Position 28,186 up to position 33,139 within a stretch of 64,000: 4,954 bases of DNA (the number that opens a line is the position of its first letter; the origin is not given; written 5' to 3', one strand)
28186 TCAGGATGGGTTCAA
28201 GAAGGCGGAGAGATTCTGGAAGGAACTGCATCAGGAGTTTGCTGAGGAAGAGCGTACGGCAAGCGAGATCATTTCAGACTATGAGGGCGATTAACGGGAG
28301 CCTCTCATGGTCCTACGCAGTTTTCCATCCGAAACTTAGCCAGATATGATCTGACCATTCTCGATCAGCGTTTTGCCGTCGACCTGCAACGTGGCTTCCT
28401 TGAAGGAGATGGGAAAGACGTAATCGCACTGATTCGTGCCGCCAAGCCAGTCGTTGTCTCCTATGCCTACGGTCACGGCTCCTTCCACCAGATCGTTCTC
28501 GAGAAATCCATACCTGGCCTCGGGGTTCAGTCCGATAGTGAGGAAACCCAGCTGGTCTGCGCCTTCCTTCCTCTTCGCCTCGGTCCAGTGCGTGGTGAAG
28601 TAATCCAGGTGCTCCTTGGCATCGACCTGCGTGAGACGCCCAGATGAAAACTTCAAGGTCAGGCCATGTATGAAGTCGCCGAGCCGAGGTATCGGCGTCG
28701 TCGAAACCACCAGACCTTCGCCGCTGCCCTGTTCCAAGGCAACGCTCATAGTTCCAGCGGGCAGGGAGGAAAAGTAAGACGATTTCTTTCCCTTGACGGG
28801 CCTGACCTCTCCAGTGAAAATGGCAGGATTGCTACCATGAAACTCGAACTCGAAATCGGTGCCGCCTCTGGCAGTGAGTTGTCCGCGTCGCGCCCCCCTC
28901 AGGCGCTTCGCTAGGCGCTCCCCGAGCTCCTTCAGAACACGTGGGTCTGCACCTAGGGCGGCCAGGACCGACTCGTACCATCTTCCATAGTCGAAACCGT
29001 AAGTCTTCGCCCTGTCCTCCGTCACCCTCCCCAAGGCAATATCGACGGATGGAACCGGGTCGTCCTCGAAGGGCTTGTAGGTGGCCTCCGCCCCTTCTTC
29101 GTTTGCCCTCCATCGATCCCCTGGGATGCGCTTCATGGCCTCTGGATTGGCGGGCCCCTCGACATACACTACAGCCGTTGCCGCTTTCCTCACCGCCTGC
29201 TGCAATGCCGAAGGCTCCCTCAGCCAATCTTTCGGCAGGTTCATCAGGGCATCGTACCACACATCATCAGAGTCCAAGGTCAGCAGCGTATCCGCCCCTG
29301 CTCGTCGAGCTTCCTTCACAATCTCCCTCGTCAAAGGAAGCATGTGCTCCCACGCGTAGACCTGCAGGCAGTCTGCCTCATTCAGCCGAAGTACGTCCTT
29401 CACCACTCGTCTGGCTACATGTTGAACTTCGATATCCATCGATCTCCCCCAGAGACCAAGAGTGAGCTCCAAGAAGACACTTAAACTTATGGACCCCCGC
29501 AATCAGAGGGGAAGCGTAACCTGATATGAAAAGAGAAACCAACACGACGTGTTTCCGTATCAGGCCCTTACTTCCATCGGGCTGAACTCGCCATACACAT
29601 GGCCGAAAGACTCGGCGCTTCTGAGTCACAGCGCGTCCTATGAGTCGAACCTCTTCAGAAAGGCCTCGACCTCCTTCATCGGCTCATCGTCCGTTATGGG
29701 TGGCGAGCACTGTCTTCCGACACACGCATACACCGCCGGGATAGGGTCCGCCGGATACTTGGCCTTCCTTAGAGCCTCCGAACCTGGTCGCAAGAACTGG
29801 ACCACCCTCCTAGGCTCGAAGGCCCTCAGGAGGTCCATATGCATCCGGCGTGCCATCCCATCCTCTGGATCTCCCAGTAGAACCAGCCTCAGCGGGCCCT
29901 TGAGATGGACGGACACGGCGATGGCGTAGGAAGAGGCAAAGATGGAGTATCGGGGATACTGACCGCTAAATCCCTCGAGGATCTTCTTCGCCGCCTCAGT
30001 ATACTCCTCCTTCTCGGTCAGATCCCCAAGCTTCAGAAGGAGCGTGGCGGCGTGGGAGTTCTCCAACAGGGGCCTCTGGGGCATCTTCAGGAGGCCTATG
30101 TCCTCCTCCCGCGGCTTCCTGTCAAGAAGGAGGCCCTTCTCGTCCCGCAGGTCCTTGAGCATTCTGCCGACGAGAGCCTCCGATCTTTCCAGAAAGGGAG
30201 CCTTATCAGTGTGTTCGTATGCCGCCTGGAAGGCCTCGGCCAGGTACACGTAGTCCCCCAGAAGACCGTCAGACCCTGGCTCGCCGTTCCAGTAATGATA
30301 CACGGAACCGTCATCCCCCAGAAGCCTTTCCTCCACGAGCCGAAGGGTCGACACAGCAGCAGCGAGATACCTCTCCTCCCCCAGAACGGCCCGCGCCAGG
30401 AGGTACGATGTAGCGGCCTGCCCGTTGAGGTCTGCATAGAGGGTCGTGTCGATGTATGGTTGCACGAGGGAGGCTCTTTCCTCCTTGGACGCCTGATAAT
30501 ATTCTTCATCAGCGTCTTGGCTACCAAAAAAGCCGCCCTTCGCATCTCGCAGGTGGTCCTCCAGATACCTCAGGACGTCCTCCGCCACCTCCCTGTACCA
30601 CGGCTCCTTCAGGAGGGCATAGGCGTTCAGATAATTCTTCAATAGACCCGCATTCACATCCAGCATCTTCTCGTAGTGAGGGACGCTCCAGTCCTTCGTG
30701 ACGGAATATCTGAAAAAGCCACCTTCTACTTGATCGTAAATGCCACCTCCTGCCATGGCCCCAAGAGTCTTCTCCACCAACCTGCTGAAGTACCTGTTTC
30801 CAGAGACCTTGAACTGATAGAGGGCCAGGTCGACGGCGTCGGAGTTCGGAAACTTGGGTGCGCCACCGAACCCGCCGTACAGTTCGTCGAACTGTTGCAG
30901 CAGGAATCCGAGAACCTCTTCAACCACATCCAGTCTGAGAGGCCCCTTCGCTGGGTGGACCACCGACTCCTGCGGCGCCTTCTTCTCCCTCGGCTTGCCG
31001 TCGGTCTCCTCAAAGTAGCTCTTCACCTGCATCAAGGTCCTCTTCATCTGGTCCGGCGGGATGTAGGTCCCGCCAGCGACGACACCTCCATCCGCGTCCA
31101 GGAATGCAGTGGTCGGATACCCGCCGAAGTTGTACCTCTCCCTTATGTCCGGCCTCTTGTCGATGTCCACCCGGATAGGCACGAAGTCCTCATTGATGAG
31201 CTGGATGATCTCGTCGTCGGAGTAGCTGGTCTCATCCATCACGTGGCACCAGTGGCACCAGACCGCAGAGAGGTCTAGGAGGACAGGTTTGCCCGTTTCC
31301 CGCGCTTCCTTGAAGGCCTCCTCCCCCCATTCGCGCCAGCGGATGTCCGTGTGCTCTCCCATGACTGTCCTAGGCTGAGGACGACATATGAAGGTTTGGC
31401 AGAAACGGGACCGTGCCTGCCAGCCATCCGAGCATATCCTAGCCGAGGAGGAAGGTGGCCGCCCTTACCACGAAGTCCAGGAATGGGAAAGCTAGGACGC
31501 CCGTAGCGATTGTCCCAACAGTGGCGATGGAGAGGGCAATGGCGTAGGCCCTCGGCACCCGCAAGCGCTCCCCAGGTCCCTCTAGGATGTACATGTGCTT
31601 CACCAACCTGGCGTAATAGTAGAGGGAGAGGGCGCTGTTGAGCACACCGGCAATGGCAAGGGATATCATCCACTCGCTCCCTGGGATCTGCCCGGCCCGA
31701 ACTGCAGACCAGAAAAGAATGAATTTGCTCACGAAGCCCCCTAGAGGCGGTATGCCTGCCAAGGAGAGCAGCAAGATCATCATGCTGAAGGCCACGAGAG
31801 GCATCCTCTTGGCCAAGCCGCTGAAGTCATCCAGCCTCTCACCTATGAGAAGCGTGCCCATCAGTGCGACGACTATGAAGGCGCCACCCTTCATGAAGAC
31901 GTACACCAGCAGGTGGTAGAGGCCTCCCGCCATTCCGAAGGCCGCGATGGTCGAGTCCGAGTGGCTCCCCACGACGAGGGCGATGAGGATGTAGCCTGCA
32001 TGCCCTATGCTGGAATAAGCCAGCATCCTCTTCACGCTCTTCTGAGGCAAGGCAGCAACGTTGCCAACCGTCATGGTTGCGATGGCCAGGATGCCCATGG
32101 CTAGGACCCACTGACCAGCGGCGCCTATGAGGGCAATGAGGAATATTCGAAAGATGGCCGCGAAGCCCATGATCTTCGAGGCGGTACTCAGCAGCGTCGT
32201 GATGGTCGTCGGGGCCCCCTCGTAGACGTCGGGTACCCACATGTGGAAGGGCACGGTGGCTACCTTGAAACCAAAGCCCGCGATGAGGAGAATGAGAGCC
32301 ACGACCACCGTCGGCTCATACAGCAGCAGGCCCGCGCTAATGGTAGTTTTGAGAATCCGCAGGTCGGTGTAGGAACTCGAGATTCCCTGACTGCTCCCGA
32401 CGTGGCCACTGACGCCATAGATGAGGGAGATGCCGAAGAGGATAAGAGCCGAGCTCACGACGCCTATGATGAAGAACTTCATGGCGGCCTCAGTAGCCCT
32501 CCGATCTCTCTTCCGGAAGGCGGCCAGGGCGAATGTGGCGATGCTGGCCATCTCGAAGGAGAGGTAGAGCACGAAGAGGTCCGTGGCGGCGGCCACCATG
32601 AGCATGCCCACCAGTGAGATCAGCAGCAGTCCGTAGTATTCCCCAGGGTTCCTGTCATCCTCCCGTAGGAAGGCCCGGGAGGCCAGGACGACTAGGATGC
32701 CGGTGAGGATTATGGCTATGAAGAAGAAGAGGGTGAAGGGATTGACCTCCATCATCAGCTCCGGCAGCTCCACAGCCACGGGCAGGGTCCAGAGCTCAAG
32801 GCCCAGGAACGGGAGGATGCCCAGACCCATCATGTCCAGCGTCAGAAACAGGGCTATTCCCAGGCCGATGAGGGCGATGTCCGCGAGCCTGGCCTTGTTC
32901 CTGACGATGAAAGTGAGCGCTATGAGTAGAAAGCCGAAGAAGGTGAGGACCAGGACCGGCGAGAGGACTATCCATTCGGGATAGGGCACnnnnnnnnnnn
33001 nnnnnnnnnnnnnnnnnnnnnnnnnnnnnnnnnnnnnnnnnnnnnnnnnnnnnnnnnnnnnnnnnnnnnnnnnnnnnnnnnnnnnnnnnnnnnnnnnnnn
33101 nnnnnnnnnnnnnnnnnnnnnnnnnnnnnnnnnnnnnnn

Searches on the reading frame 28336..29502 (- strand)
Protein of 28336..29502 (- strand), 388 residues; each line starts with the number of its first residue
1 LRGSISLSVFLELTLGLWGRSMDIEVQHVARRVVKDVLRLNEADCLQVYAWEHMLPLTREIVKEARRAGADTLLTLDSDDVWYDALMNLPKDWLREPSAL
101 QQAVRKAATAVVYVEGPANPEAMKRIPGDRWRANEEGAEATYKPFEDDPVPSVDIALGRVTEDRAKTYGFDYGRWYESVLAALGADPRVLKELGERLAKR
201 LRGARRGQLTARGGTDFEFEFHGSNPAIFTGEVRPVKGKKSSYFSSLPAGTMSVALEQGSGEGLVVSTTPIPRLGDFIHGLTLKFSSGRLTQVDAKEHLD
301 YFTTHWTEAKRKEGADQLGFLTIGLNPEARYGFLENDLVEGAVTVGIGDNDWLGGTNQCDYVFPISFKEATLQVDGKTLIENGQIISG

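Call 17: search_protein_families(library=pfam, proteins=[window:28336-29502:-], max_evalue=0.01)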
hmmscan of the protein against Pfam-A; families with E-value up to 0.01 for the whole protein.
window:28336-29502:- (388 aa): 1 family
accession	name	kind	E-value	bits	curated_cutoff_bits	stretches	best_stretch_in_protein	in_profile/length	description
PF02073.20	Peptidase_M29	-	9.5e-15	54.7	27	2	197-319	195-313/406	Thermophilic metalloprotease (M29)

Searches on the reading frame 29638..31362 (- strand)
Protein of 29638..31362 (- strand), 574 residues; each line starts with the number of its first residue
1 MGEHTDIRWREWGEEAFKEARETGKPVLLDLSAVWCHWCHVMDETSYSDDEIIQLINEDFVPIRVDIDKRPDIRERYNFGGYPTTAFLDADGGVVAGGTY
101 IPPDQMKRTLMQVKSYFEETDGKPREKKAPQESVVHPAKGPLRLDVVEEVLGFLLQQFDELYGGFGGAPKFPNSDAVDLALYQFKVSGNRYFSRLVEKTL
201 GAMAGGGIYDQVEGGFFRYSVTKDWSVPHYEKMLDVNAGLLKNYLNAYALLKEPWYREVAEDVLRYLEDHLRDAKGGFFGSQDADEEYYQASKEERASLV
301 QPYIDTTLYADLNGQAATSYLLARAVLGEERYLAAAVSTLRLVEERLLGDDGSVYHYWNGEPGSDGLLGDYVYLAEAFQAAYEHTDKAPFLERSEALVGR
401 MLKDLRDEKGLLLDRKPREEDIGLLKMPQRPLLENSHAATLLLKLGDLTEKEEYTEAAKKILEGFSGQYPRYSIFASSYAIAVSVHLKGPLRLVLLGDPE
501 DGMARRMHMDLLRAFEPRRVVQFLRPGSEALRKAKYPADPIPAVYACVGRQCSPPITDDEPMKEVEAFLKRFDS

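Call 17: search_protein_families(library=pfam, proteins=[window:29638-31362:-], max_evalue=0.01)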
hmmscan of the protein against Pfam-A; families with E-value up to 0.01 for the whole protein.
window:29638-31362:- (574 aa): 5 families
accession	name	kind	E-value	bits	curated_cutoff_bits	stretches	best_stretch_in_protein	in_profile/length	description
PF03190.21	Thioredox_DsbH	-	2.5e-32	112.5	27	1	4-112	17-139/163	Protein of unknown function, DUF255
PF13899.12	Thioredoxin_7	-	7.4e-16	58.5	27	1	9-90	2-83/83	Thioredoxin-like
PF13098.12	Thioredoxin_2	-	1.1e-08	35.8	27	1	20-109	1-103/104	Thioredoxin-like domain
PF00085.26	Thioredoxin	-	9.9e-06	26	23.5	1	15-90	8-81/103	Thioredoxin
PF07221.17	GlcNAc_2-epim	-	0.0021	17.8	23.4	0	217-290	258-332/347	N-acylglucosamine 2-epimerase (GlcNAc 2-epimerase)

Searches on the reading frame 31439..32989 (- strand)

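Call 17: search_protein_families(library=pfam, proteins=[window:31439-32989:-], max_evalue=0.01)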
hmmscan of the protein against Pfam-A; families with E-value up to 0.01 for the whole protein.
window:31439-32989:- (516 aa): 1 family
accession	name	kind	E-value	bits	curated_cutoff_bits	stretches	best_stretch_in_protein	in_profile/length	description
PF00361.26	Proton_antipo_M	-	1.4e-63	215.3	21.5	1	135-435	1-281/294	NADH:quinone oxidoreductase/Mrp antiporter, TM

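Call 59: search_protein_families(library=ncbifam, proteins=[window:31439-32989:-], max_evalue=0.00001)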
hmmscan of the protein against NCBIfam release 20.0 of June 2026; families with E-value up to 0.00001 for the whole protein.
window:31439-32989:- (516 aa): 72 families (the best 25 are shown)
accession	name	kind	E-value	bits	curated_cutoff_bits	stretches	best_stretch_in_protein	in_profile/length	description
TIGR01770.1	NDH_I_N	subfamily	4.2e-105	352.5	332.6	1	6-499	1-467/472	NADH-quinone oxidoreductase subunit NuoN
NF004440.0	PRK05777.1-3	equivalog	5.4e-94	315.7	519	1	77-513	65-475/477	NADH-quinone oxidoreductase subunit NuoN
NF004442.0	PRK05777.1-5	equivalog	2.2e-92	310.5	523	1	84-510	75-477/483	NADH-quinone oxidoreductase subunit NuoN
NF004441.0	PRK05777.1-4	equivalog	3.9e-87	293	477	1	113-514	142-523/524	NADH-quinone oxidoreductase subunit NuoN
NF004445.0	PRK05777.2-3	equivalog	8.5e-86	288.8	408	1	8-503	9-465/475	NADH-quinone oxidoreductase subunit NuoN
NF002701.0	PRK02504.1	equivalog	9.4e-86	288.3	569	1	81-482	75-448/513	NAD(P)H-quinone oxidoreductase subunit N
NF004446.0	PRK05777.2-4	equivalog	3.9e-76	257.2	590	1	3-502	15-486/502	NADH-quinone oxidoreductase subunit NuoN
NF004439.0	PRK05777.1-1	equivalog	6.4e-69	233.1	531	1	7-509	9-480/485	NADH-quinone oxidoreductase subunit NuoN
NF004443.0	PRK05777.2-1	equivalog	2.2e-67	228.3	626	1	92-500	83-481/506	NADH-quinone oxidoreductase subunit NuoN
NF004444.0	PRK05777.2-2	equivalog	1.3e-65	222.4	496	1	8-508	16-488/496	NADH-quinone oxidoreductase subunit NuoN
NF006240.0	PRK08376.1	subfamily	3.9e-60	204.2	662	1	38-509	39-501/521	putative monovalent cation/H+ antiporter subunit D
NF006241.0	PRK08377.1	equivalog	1.4e-52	179.3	645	1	41-511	40-474/494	NADH dehydrogenase subunit N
NF004447.0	PRK05777.2-5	equivalog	3.1e-48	165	547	1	91-486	71-440/458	NADH-quinone oxidoreductase subunit NuoN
NF006419.0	PRK08668.1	equivalog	2.8e-45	155.2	617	1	71-508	57-475/613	NADH dehydrogenase subunit M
TIGR01972.1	NDH_I_M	subfamily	6.6e-45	153.7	263.8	1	82-508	76-476/486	NADH-quinone oxidoreductase subunit M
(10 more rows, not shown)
